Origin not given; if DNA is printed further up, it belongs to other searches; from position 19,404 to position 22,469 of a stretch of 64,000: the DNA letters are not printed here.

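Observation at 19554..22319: Novel ACSGF-containing approximately 100-aa tandem repeat family in a secreted GPI-type surface protein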

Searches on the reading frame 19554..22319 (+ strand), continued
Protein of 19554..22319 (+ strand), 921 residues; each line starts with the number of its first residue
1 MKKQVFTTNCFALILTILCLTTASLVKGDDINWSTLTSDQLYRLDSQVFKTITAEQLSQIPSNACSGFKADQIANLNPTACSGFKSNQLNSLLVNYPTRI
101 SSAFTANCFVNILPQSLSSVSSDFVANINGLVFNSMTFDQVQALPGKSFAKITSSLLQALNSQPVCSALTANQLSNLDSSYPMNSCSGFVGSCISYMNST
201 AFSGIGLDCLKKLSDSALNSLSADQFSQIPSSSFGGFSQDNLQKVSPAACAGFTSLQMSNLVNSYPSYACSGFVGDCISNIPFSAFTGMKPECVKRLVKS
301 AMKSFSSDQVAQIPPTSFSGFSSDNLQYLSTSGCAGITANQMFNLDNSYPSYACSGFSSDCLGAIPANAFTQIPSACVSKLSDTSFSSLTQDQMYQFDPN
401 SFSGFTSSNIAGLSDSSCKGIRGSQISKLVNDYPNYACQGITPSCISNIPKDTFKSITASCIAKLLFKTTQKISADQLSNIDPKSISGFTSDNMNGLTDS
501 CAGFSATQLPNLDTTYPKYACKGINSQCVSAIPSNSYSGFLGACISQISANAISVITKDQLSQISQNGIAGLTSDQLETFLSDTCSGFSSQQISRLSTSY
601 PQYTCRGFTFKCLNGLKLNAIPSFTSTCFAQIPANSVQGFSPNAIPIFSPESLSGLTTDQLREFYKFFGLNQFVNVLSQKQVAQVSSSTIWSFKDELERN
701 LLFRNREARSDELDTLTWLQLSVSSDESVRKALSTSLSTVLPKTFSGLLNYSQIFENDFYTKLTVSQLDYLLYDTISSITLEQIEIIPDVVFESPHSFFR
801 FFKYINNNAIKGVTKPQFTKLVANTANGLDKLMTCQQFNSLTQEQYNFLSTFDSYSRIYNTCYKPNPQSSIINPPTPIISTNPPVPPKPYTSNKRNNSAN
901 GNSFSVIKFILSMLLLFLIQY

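Call 35: search_protein_families(library=pfam, proteins=[P0013, P0014, P0016, P0017, P0018, P0019, P0021, P0022, P0025, P0026], max_evalue=0.01)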
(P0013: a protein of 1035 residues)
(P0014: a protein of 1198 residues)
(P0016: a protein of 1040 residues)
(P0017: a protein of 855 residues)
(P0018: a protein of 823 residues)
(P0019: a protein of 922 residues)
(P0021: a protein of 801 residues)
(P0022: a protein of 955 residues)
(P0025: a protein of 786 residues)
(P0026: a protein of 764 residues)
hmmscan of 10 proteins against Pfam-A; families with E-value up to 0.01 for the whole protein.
P0013 (1035 aa): 1 family
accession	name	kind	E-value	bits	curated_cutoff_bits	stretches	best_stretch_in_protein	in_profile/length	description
PF20080.4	ALTTAQ_rpt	-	0.00013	22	26.4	0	389-414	4-29/38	ALTTAQ repeat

P0014 (1198 aa): 1 family
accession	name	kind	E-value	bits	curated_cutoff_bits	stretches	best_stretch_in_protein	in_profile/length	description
PF20080.4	ALTTAQ_rpt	-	3.5e-08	33.4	26.4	0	1079-1105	11-37/38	ALTTAQ repeat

P0016 (1040 aa): 0 families

P0017 (855 aa): 1 family
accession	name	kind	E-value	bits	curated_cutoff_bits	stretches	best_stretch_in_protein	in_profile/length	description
PF20080.4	ALTTAQ_rpt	-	0.0054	16.8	26.4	0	214-238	7-31/38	ALTTAQ repeat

P0018 (823 aa): 1 family
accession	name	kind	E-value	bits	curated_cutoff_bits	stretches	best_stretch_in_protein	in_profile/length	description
PF20080.4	ALTTAQ_rpt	-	3.7e-06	26.9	26.4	0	267-294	10-37/38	ALTTAQ repeat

P0019 (922 aa): 3 families
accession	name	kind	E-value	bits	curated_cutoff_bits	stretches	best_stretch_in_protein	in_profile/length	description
PF15335.11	CAAP1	-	3.5e-10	40.6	25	0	804-839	22-57/63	Caspase activity and apoptosis inhibitor 1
PF20080.4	ALTTAQ_rpt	-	0.00015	21.8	26.4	0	812-837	4-29/38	ALTTAQ repeat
PF13855.12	LRR_8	-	0.0023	18.1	27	0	603-619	8-24/61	Leucine rich repeat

P0021 (801 aa): 1 family
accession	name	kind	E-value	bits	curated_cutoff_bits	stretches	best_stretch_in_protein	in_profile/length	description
PF20776.3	SLS1_N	-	0.0058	17.6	24.4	0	276-318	10-51/97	SLS1 protein N-terminal domain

P0022 (955 aa): 1 family
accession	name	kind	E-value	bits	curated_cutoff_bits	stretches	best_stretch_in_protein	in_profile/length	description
PF20080.4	ALTTAQ_rpt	-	0.0089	16.1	26.4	0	397-414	12-29/38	ALTTAQ repeat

P0025 (786 aa): 1 family
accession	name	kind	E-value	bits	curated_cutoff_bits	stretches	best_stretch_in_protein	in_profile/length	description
PF15335.11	CAAP1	-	0.0019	19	25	0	189-224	14-49/63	Caspase activity and apoptosis inhibitor 1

P0026 (764 aa): 2 families
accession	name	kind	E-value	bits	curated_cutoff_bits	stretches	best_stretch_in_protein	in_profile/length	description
PF20080.4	ALTTAQ_rpt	-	0.00015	21.8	26.4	0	132-150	11-29/38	ALTTAQ repeat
PF10621.14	FpoO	-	0.00092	19.9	25.2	0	181-199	24-42/110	F420H2 dehydrogenase subunit FpoO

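Call 36: list_cluster_members(proteins=[P0013, P0014, P0015, P0016, P0017, P0019, P0021, P0022, P0025, P0020])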
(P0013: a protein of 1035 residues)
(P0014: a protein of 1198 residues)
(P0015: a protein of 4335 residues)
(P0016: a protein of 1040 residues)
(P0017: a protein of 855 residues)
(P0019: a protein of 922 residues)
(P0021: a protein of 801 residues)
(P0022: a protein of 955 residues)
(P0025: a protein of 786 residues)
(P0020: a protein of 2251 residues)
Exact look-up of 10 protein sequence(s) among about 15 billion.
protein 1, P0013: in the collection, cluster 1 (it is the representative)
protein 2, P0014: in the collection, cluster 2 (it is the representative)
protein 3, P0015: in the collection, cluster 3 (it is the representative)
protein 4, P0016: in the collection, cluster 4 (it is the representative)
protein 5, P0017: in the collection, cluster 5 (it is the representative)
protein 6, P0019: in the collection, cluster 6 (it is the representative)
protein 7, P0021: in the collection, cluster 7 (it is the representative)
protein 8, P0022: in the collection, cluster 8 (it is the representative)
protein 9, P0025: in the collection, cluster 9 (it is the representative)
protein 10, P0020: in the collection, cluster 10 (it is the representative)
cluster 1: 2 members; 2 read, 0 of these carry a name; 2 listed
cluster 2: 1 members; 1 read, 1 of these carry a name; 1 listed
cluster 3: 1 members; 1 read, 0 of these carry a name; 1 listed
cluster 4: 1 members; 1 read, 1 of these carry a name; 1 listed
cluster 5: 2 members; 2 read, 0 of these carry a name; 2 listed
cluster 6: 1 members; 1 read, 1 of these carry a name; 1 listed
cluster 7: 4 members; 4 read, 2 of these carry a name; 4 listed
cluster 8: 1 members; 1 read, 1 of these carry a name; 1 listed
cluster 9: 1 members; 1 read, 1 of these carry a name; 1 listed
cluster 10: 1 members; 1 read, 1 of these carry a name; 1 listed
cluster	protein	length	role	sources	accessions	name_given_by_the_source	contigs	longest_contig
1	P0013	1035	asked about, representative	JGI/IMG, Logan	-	-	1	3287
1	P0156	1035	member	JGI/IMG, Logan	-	-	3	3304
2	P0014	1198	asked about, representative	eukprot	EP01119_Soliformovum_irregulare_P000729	TRINITY_DN1053_c0_g1_i1.p1 TRINITY_DN1053_c0_g1~~TRINITY_DN1053_c0_g1_i1.p1 ORF ...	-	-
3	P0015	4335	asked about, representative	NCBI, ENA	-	-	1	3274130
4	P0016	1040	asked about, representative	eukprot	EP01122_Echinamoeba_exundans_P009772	TRINITY_DN3515_c0_g1_i1.p1 TRINITY_DN3515_c0_g1~~TRINITY_DN3515_c0_g1_i1.p1 ORF ...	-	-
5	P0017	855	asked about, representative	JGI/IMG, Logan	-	-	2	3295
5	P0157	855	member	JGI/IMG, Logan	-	-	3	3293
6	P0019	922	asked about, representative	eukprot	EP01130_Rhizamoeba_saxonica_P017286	TRINITY_DN8324_c0_g1_i1.p1 TRINITY_DN8324_c0_g1~~TRINITY_DN8324_c0_g1_i1.p1 ORF ...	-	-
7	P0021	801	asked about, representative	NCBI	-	-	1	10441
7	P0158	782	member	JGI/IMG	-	hypothetical protein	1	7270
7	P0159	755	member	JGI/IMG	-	hypothetical protein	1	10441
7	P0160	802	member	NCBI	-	-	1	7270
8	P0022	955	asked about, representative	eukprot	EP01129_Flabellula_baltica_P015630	TRINITY_DN8028_c0_g1_i1.p1 TRINITY_DN8028_c0_g1~~TRINITY_DN8028_c0_g1_i1.p1 ORF ...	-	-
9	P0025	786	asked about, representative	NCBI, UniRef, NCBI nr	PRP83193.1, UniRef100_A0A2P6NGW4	hypothetical protein PROFUN_09357 [Planoprotostelium fungivorum] | Uncharacterized protein n=1 Tax=Planoprotostelium fungivorum TaxID=1890364 ...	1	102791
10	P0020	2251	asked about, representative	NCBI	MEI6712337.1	MAG: hypothetical protein WCO60_01195 [Verrucomicrobiota bacterium]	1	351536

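Call 39: find_encoding_contigs(protein=P0021, flank=5000, max_places=3)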
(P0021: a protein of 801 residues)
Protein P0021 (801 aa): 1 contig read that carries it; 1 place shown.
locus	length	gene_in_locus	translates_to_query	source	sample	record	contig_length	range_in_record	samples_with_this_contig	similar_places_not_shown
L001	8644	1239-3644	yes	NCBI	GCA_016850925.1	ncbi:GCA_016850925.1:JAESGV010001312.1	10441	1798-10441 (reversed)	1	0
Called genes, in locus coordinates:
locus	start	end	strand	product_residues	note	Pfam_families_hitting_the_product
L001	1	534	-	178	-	?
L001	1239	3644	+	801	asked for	-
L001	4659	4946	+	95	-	PF00266:Aminotran_5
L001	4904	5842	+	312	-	PF00266:Aminotran_5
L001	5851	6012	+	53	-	-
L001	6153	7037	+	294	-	PF00586:AIRS, PF02769:AIRS_C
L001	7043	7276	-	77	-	PF01432:Peptidase_M3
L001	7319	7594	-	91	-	PF01432:Peptidase_M3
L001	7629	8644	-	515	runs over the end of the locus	PF19310:TOP_N (weak), PF01432:Peptidase_M3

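Call 42: search_solved_structures(query=A1, max_evalue=10, show_alignments=2)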
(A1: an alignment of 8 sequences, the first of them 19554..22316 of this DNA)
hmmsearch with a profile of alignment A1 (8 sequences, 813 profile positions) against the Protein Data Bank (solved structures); distinct sequences matched with E-value up to 10: 72 (the best 60 are shown).
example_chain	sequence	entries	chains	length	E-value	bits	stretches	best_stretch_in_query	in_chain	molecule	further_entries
9zem_A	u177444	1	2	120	6.5e-14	54.2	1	425-531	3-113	HeliScrew4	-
4r6f_A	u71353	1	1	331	4.6e-07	31.6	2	602-685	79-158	Leucine rich repeat DLRR_I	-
4ufs_A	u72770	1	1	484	1.1e-06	30.3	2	431-684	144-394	LEUCINE-RICH REPEAT-CONTAINING G-PROTEIN COUPLED RECEPTOR 5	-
4ufr_A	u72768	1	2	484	1.1e-06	30.3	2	431-684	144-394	LEUCINE-RICH REPEAT-CONTAINING G-PROTEIN COUPLED RECEPTOR 5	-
4kng_A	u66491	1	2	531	1.6e-06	29.8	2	431-684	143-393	Leucine-rich repeat-containing G-protein coupled receptor 5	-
4bsr_A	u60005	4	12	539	1.7e-06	29.7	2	431-684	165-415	LEUCINE-RICH REPEAT-CONTAINING G-PROTEIN COUPLED RECEPTOR 5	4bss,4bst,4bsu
5a5c_A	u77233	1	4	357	3.5e-05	25.3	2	596-731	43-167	LRRTM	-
4li1_B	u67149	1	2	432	0.00021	22.7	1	363-541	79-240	Leucine-rich repeat-containing G-protein coupled receptor 4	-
4qxe_A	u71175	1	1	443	0.00033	22.1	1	249-422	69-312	Leucine-rich repeat-containing G-protein coupled receptor 4, linker, Variable lymphocyte r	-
4kt1_A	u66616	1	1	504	0.00036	22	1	190-548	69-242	Leucine-rich repeat-containing G-protein coupled receptor 4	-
7wrq_A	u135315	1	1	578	0.0007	21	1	164-400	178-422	Insulin-like growth factor-binding protein complex acid labile subunit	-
5b4p_A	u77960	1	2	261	0.00091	20.6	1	616-733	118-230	repebody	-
8y69_A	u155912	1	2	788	0.0015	20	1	187-422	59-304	Leucine-rich repeat-containing G-protein coupled receptor 4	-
8xfs_A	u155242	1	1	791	0.0015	20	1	187-422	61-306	Leucine-rich repeat-containing G-protein coupled receptor 4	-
9s37_D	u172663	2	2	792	0.0016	19.8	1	187-422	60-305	Leucine-rich repeat-containing G-protein coupled receptor 4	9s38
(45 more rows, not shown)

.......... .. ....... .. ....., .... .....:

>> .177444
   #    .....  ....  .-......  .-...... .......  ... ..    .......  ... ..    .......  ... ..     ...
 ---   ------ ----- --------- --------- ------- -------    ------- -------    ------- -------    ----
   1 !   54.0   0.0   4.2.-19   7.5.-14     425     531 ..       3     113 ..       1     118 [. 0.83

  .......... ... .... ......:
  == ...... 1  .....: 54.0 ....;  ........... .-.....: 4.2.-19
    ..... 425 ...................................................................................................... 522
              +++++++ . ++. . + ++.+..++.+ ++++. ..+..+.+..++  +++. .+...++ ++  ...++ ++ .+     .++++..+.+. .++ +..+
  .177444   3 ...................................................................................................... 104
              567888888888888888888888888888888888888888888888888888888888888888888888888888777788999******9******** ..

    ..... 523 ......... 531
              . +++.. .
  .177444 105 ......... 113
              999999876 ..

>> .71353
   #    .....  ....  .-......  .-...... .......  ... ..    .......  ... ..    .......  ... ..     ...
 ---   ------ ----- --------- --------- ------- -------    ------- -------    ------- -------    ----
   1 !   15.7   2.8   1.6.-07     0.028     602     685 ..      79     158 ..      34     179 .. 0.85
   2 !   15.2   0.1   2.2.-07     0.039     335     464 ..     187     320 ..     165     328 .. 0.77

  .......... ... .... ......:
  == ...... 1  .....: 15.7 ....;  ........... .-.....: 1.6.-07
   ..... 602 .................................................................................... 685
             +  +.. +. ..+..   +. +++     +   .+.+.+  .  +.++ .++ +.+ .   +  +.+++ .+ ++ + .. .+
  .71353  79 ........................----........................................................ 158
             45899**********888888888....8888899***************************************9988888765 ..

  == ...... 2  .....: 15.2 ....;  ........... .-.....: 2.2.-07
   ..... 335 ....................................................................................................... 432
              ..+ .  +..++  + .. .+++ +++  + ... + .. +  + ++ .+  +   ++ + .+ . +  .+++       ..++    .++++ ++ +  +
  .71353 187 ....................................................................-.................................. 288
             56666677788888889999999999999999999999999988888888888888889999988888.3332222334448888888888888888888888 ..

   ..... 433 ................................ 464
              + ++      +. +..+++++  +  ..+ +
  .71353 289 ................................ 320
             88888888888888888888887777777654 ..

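Call 50: list_cluster_members(proteins=[P0018, P0023, P0026, P0027, P0029, P0030, P0031, P0034, P0024, P0028])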
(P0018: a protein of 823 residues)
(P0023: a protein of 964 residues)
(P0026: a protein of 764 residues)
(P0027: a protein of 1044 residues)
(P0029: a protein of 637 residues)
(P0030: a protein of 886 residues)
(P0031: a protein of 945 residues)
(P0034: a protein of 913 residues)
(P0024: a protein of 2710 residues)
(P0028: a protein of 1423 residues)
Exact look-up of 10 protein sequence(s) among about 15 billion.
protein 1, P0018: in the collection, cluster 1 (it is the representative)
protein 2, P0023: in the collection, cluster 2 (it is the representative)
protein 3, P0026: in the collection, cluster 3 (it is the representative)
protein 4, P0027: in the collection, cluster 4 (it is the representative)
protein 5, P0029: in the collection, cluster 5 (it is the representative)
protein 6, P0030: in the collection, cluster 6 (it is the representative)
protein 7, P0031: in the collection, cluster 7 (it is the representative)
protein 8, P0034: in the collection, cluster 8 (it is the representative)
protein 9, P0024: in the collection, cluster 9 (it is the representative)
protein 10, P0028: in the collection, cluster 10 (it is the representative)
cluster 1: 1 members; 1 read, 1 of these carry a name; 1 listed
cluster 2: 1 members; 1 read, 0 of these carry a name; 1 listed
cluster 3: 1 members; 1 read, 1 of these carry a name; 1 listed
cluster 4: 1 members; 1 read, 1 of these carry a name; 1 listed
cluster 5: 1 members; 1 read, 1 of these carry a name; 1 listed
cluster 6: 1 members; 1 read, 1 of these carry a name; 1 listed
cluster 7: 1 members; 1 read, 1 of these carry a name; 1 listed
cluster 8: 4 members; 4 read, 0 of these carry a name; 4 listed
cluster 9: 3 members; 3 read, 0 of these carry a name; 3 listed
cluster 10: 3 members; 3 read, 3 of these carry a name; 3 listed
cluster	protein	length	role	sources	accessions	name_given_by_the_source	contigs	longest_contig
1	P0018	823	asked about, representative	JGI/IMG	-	hypothetical protein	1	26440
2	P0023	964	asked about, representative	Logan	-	-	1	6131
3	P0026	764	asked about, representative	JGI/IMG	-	hypothetical protein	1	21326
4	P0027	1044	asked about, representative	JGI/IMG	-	hypothetical protein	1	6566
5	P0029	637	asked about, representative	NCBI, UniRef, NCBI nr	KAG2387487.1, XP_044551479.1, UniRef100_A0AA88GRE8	hypothetical protein C9374_001081 [Naegleria lovaniensis] | Uncharacterized protein n=1 Tax=Naegleria lovaniensis TaxID=51637 RepID=A0AA88GRE8_NAELO | uncharacterized protein C9374_001081 [Naegleria lovaniensis]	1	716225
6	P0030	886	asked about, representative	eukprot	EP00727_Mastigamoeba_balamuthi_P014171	m51a1_g9377 hypothetical protein (887) ;mRNA; r:205114-207774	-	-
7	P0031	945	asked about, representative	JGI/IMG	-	hypothetical protein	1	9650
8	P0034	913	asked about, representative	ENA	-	-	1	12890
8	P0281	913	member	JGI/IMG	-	-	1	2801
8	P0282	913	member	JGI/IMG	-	-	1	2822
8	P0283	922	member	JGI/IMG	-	-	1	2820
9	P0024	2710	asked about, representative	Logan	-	-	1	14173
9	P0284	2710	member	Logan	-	-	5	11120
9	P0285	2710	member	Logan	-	-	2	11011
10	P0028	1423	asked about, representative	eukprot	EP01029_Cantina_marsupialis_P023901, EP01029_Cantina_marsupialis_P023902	TRINITY_DN6025_c0_g3_i3.p1 TRINITY_DN6025_c0_g3~~TRINITY_DN6025_c0_g3_i3.p1 ORF ...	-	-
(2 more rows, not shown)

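Call 53: find_encoding_contigs(protein=P0029, flank=8000, max_places=2)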
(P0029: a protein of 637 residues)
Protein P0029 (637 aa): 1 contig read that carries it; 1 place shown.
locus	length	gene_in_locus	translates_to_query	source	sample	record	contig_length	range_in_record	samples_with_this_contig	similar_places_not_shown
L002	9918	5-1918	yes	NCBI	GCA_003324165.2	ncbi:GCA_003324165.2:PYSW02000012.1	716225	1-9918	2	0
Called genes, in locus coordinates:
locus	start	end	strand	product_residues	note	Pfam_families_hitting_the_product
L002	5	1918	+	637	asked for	-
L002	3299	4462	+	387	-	-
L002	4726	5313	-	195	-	-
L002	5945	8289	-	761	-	-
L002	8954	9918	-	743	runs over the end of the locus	PF08376:NIT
